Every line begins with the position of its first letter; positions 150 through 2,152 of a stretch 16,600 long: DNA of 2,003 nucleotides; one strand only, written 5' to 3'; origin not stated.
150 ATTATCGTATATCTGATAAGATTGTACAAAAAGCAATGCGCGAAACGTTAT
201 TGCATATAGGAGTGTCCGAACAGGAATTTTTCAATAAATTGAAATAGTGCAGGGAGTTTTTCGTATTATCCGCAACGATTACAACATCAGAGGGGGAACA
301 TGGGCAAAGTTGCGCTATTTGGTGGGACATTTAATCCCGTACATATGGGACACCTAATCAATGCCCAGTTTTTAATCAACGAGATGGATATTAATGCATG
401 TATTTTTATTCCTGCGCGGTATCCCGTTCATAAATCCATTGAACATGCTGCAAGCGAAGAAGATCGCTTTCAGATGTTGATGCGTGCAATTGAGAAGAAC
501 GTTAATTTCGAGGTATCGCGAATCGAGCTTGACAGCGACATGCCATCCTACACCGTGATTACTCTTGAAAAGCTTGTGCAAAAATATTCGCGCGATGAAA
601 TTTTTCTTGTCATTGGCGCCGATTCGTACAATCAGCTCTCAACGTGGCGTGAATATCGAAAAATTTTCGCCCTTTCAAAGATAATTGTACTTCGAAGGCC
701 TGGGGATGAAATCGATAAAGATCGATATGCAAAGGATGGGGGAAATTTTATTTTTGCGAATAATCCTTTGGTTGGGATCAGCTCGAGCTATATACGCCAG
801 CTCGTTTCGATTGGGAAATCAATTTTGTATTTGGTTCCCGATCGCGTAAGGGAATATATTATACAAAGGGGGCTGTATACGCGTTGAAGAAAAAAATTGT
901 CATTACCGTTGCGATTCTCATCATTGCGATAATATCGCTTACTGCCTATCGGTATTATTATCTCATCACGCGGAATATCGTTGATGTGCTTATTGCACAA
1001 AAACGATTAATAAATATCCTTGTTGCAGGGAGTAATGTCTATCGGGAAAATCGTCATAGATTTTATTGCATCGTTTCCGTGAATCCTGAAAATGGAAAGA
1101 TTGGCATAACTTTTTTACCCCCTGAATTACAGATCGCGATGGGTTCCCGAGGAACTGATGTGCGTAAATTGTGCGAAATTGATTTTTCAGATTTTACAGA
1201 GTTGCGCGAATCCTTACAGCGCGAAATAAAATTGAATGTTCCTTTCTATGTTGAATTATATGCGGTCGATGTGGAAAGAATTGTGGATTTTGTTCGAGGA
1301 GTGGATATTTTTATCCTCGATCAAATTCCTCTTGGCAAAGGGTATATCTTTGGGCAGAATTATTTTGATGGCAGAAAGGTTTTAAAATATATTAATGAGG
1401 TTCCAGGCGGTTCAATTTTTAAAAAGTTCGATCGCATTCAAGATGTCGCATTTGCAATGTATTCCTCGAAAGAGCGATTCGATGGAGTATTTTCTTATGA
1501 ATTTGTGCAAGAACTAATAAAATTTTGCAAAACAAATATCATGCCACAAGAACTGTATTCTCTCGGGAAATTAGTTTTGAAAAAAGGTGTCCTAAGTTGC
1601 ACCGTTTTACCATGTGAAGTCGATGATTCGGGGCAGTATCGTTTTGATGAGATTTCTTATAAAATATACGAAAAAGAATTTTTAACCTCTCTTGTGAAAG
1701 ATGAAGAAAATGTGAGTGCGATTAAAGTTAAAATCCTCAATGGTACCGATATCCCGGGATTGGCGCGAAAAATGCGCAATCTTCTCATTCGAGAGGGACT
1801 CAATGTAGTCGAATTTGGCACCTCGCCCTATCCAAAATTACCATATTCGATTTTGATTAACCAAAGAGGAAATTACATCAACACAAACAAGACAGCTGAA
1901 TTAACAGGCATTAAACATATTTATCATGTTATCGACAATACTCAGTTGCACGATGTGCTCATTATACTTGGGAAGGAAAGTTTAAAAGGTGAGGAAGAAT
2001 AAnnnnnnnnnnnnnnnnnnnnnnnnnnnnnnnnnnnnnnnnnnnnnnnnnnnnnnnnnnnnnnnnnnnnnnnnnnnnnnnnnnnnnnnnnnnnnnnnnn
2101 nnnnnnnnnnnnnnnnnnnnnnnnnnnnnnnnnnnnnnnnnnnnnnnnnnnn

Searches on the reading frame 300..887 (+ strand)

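Call 39: search_protein_families(library=pfam, proteins=[window:300-887:+], max_evalue=0.001)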
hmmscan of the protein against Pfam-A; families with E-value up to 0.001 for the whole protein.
window:300-887:+ (195 aa): 1 family
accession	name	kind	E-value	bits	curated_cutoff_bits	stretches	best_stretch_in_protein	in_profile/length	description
PF01467.32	CTP_transf_like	-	3.3e-24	86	21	1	6-167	1-132/133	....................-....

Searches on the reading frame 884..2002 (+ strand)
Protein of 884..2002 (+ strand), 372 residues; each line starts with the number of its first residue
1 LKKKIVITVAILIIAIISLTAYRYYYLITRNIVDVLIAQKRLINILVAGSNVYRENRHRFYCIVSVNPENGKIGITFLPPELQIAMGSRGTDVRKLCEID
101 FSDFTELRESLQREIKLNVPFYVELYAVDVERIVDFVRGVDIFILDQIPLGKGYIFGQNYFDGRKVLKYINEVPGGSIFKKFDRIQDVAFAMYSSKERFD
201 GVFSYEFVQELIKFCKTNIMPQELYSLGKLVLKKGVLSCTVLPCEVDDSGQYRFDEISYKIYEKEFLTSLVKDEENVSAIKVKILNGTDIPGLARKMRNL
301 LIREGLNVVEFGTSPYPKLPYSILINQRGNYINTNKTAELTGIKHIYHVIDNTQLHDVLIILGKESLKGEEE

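Call 39: search_protein_families(library=pfam, proteins=[window:884-2002:+], max_evalue=0.001)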
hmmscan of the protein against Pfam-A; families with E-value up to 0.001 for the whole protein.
window:884-2002:+ (372 aa): 1 family
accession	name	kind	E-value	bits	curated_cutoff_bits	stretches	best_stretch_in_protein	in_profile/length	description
PF13399.11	LytR_C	-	1e-06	30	22.2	1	280-364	2-84/86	LytR cell envelope-related transcriptional attenuator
